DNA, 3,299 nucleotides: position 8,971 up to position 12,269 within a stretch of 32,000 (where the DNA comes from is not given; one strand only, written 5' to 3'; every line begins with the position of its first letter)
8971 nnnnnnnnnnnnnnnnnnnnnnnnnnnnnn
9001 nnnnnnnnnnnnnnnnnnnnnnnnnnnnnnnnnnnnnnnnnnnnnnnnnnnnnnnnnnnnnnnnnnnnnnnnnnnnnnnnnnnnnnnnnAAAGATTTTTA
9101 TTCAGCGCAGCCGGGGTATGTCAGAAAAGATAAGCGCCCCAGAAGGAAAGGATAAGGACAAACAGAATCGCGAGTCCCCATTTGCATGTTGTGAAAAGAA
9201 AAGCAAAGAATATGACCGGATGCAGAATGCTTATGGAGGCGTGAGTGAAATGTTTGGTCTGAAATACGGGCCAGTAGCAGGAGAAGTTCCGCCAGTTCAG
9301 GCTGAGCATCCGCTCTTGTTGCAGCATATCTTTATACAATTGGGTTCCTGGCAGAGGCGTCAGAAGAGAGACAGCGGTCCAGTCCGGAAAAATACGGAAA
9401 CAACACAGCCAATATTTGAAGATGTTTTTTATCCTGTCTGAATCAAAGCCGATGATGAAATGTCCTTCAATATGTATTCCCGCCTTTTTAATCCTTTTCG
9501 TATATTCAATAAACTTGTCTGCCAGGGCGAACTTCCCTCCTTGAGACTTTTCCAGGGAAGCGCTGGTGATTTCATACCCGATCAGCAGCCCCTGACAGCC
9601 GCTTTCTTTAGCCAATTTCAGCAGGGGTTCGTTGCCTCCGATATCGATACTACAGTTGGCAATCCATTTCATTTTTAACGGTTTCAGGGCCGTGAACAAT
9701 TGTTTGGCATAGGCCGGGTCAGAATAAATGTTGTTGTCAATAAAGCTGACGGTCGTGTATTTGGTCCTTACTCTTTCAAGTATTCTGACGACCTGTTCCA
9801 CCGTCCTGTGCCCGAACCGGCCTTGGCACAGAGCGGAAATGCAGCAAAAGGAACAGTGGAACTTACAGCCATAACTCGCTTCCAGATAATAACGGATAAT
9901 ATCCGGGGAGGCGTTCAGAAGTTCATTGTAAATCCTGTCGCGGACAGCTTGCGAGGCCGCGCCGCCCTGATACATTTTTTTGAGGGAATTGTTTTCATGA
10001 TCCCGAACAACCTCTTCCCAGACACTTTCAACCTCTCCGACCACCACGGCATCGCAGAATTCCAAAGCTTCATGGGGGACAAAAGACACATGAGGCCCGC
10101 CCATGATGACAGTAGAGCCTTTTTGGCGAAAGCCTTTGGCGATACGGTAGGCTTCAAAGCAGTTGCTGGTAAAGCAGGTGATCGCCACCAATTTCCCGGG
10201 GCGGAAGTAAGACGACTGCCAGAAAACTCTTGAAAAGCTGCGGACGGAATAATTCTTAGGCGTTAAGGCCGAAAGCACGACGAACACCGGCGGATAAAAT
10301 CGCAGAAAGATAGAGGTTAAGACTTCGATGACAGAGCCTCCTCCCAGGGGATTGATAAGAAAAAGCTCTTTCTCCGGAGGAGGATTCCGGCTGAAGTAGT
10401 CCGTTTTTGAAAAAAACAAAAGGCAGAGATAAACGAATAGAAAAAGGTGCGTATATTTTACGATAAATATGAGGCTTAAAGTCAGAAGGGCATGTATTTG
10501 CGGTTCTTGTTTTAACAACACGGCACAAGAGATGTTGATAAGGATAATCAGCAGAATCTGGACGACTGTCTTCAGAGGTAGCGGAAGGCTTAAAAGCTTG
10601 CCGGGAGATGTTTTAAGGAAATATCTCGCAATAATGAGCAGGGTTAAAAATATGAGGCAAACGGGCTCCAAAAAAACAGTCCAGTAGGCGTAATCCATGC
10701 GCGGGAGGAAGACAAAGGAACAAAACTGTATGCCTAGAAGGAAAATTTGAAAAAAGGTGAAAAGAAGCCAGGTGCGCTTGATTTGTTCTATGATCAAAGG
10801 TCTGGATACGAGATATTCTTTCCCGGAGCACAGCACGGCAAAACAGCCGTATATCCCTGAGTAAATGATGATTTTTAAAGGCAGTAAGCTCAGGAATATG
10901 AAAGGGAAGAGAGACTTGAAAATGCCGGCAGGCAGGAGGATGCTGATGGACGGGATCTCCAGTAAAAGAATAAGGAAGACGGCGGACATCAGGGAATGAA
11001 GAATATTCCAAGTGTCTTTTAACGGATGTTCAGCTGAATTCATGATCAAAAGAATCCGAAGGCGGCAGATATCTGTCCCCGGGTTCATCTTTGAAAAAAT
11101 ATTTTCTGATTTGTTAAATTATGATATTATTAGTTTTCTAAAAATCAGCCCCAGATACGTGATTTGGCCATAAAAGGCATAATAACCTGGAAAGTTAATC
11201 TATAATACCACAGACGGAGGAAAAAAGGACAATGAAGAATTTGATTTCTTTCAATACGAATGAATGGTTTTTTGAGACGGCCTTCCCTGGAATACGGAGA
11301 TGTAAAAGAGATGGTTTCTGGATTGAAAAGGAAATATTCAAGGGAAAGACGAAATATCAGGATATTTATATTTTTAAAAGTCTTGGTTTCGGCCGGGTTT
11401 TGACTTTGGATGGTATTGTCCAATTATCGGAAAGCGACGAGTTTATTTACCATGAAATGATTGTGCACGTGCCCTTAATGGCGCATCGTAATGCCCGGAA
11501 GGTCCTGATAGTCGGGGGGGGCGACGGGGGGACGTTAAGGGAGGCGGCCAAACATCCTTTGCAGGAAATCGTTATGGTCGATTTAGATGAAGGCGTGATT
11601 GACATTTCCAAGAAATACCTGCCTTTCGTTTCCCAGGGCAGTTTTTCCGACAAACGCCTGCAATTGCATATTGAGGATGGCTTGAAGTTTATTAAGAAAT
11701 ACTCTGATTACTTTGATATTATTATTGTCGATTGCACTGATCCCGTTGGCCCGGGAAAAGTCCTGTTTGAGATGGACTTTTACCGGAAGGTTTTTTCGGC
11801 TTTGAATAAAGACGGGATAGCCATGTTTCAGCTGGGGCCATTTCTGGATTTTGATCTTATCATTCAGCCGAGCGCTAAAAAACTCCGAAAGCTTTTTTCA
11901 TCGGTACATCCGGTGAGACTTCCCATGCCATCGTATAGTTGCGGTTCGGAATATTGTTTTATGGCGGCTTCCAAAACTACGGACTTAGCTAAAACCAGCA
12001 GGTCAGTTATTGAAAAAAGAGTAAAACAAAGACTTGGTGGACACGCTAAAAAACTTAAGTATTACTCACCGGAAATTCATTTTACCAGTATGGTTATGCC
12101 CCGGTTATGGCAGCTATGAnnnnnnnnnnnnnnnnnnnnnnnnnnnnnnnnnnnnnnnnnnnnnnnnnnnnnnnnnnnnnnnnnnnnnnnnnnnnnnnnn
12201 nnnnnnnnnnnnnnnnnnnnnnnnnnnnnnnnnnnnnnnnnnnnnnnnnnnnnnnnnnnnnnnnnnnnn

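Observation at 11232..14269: Translationally coupled speE / saccharopine-dehydrogenase-like / SET methyltransferase / TPR operon: three different primary-amine-modifying chemistries in one unit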

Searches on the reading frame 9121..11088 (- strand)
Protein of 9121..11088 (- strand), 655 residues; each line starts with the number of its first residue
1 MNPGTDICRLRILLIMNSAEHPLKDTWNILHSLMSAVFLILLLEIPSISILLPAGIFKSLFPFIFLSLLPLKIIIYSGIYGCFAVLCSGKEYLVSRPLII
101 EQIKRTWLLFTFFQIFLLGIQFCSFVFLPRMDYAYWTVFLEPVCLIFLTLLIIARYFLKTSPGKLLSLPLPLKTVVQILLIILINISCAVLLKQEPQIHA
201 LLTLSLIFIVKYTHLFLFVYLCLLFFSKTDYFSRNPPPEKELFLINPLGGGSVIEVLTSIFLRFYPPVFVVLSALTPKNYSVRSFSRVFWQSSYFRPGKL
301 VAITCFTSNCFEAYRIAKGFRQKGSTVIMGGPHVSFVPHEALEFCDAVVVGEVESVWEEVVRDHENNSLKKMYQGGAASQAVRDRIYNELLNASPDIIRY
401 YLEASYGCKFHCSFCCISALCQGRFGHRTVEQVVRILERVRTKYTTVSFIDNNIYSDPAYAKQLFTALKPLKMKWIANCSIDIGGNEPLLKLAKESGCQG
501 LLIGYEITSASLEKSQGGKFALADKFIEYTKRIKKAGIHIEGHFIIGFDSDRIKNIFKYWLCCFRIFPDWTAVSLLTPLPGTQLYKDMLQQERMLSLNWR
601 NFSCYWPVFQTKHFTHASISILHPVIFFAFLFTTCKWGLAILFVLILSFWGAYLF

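Call 8: search_protein_families(library=pfam, proteins=[window:9121-11088:-], max_evalue=0.01)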
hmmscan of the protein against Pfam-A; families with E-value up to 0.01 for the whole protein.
window:9121-11088:- (655 aa): 3 families
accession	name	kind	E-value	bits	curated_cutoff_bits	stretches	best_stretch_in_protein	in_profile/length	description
PF04055.27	Radical_SAM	-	5.1e-09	37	29.5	1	405-549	4-152/166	Radical SAM superfamily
PF02310.24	B12-binding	-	2.4e-08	34.3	32.1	1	300-360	54-120/121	B12 binding domain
PF19864.5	Radical_SAM_N2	-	0.00018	21.4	29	1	321-368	82-129/151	Radical SAM proteins, N-terminal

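Call 9: search_protein_families(library=ncbifam, proteins=[window:9121-11088:-], max_evalue=0.01)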
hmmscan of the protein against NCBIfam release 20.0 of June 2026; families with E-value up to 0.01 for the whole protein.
window:9121-11088:- (655 aa): 15 families
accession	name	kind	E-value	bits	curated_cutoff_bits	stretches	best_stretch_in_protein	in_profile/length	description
TIGR03471.1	HpnJ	equivalog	1.4e-19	70.4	577.6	1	404-590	202-389/472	hopanoid biosynthesis associated radical SAM protein HpnJ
TIGR04013.1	B12_SAM_MJ_1487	hypoth_equivalog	6e-19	68.1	251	1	288-451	34-204/382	TIGR04013 family B12-binding domain/radical SAM domain-containing protein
NF050148.1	rSAM_ApyD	equivalog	9.6e-16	57.3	750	1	402-588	202-393/645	RiPP biosynthesis radical SAM protein ApyD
TIGR02026.1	BchE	equivalog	2.4e-14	53.1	481.35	1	404-631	199-426/497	magnesium-protoporphyrin IX monomethyl ester anaerobic oxidative cyclase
TIGR04479.1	bcpD_PhpK_rSAM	subfamily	1.2e-13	50.2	600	1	401-553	243-396/504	PhpK family radical SAM P-methyltransferase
TIGR04072.2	rSAM_ladder_B12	equivalog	2e-12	46.5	360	1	316-546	89-329/443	lipid biosynthesis B12-binding/radical SAM protein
NF038361.1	rSAM_Sden_1168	equivalog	1.1e-09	37.4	575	1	402-590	285-475/560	Sden_1168 family B12-binding radical SAM P-methyltransferase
TIGR04367.1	HpnR_B12_rSAM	equivalog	1e-08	34.2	650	1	293-612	57-395/490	hopanoid C-3 methylase HpnR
TIGR04295.1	B12_rSAM_oligo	hypoth_equivalog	1.2e-08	34.1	400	1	402-506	203-302/422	TIGR04295 family B12-binding domain-containing radical SAM protein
NF033070.1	rSAM_AprD4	equivalog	4.5e-08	32.4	500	1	402-617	199-418/456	AprD4 family radical SAM diol-dehydratase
TIGR04014.1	B12_SAM_MJ_0865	equivalog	1.6e-06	27.1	360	1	316-592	60-362/434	methyl-coenzyme M reductase glutamine C-methyltransferase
NF040546.1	rSAM_CUAEP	equivalog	2.5e-05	23.2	500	1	386-469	158-242/468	CUAEP/CCAEP-tail radical SAM (seleno)protein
TIGR00089.1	TIGR00089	subfamily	0.00036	19.5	251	1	386-440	126-180/429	MiaB/RimO family radical SAM methylthiotransferase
TIGR01578.1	MiaB-like-B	hypoth_equivalog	0.0036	16.1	314.7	1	320-435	62-169/421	tRNA (N(6)-L-threonylcarbamoyladenosine(37)-C(2))-methylthiotransferase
TIGR01125.1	TIGR01125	equivalog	0.0063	15.6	356.95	1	400-439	138-176/432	30S ribosomal protein S12 methylthiotransferase RimO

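Call 76: search_protein_families(library=ncbifam, proteins=[window:9121-11088:-], max_evalue=1e-8)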
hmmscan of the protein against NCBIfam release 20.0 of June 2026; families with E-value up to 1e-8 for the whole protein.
window:9121-11088:- (655 aa): 7 families
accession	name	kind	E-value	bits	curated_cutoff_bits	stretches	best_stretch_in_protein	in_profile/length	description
TIGR03471.1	HpnJ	equivalog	1.4e-19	70.4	577.6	1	404-590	202-389/472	hopanoid biosynthesis associated radical SAM protein HpnJ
TIGR04013.1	B12_SAM_MJ_1487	hypoth_equivalog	6e-19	68.1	251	1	288-451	34-204/382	TIGR04013 family B12-binding domain/radical SAM domain-containing protein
NF050148.1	rSAM_ApyD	equivalog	9.6e-16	57.3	750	1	402-588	202-393/645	RiPP biosynthesis radical SAM protein ApyD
TIGR02026.1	BchE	equivalog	2.4e-14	53.1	481.35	1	404-631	199-426/497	magnesium-protoporphyrin IX monomethyl ester anaerobic oxidative cyclase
TIGR04479.1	bcpD_PhpK_rSAM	subfamily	1.2e-13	50.2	600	1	401-553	243-396/504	PhpK family radical SAM P-methyltransferase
TIGR04072.2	rSAM_ladder_B12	equivalog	2e-12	46.5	360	1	316-546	89-329/443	lipid biosynthesis B12-binding/radical SAM protein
NF038361.1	rSAM_Sden_1168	equivalog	1.1e-09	37.4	575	1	402-590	285-475/560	Sden_1168 family B12-binding radical SAM P-methyltransferase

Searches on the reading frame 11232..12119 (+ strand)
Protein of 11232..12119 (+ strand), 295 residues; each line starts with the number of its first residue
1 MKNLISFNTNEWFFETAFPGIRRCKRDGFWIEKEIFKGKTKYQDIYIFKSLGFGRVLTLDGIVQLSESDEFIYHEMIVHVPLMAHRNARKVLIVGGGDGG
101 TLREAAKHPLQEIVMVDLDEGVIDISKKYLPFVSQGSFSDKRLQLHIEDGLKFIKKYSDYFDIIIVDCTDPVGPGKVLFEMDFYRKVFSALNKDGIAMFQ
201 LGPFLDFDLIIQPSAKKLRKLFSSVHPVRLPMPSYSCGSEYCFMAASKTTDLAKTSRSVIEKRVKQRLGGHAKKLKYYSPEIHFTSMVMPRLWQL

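Call 8: search_protein_families(library=pfam, proteins=[window:11232-12119:+], max_evalue=0.01)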
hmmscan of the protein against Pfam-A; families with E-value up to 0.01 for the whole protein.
window:11232-12119:+ (295 aa): 3 families
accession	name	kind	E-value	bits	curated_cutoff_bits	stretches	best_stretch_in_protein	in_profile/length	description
PF01564.23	Spermine_synth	-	4.8e-58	196.2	22.9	1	70-249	1-179/186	Spermine/spermidine synthase domain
PF17284.7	Spermine_synt_N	-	1.7e-12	47.4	22.1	1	12-67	2-53/53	Spermidine synthase tetramerisation domain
PF08242.18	Methyltransf_12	-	0.00037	21.6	30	1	92-165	1-70/98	Methyltransferase domain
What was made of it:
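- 11232..12119 (+): speE, polyamine aminopropyltransferase (295 aa), first gene of the unit in this genome. Pfam Spermine_synth 196 bits plus Spermine_synt_N (call 8).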

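Call 9: search_protein_families(library=ncbifam, proteins=[window:11232-12119:+], max_evalue=0.01)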
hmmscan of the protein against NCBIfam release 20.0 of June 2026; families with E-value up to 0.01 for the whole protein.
window:11232-12119:+ (295 aa): 7 families
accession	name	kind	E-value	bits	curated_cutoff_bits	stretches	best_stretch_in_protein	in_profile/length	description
NF002010.0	PRK00811.1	equivalog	1.6e-89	299.9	260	1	28-291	19-278/287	polyamine aminopropyltransferase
TIGR00417.1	speE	equivalog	4.1e-83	278.8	249.55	1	30-291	15-270/271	spermidine synthase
NF002956.0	PRK03612.1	equivalog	1.4e-38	132.6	472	1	26-203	235-419/522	polyamine aminopropyltransferase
NF002435.0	PRK01581.1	equivalog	4e-29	101.8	537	1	34-253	99-318/374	polyamine aminopropyltransferase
NF003380.0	PRK04457.1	equivalog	1.2e-11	44.1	304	1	80-199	62-178/265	polyamine aminopropyltransferase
NF001811.0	PRK00536.1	equivalog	7e-10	39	352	1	26-292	12-251/262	spermidine synthase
NF037959.1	MFS_SpdSyn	subfamily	5.6e-05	22.1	40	1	84-238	272-421/480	fused MFS/spermidine synthase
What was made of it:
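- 11232..12119 (+): NCBIfam equivalogs PRK00811 at 299.9 bits (cut-off 260) and TIGR00417 at 278.8 bits (cut-off 249.55) (call 9).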
